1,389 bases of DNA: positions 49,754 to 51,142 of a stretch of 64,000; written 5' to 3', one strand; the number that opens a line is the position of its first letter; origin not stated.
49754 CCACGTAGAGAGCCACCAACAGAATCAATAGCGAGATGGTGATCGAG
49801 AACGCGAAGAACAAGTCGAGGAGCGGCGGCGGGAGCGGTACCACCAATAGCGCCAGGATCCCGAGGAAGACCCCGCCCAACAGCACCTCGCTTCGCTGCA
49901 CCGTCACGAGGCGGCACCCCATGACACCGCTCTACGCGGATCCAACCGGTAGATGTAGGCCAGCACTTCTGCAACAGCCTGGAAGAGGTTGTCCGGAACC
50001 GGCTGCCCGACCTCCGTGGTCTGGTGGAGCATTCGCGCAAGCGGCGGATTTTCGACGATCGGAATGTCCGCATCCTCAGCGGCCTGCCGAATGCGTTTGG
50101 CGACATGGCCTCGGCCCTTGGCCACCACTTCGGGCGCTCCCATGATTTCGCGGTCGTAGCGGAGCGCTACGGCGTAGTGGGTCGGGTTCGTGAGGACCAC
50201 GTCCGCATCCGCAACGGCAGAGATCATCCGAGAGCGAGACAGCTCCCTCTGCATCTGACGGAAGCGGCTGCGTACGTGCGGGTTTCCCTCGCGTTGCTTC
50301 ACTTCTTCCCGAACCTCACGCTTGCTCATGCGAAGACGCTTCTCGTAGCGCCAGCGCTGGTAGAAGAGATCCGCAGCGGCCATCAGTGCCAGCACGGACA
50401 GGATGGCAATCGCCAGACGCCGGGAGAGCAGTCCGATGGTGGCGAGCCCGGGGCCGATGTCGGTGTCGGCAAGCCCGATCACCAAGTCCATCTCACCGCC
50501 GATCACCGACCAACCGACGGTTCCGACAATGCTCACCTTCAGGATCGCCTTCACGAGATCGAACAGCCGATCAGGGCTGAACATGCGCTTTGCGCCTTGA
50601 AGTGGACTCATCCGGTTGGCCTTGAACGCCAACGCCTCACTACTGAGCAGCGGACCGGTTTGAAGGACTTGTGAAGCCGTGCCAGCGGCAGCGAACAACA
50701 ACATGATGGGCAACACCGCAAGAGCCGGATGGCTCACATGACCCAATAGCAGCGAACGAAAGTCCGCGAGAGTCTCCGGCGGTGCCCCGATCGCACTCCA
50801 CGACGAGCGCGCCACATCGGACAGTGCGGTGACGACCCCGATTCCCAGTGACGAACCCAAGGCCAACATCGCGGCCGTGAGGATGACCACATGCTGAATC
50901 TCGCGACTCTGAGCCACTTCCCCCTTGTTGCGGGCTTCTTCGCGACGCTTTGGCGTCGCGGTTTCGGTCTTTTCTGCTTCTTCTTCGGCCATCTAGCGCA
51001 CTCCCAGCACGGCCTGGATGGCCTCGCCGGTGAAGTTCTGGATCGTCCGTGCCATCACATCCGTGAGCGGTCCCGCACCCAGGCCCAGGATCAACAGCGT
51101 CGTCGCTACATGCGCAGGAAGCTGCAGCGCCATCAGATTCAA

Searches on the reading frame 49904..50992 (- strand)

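Call 49: search_protein_families(library=pfam, proteins=[window:49904-50992:-], max_evalue=0.001)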
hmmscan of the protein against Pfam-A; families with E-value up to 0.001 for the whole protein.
window:49904-50992:- (362 aa): 1 family
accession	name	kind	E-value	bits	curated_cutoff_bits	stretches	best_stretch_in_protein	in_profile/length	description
PF01312.24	Bac_export_2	-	3.1e-119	398.5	24.4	1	7-347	2-335/335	FlhB HrpN YscU SpaS Family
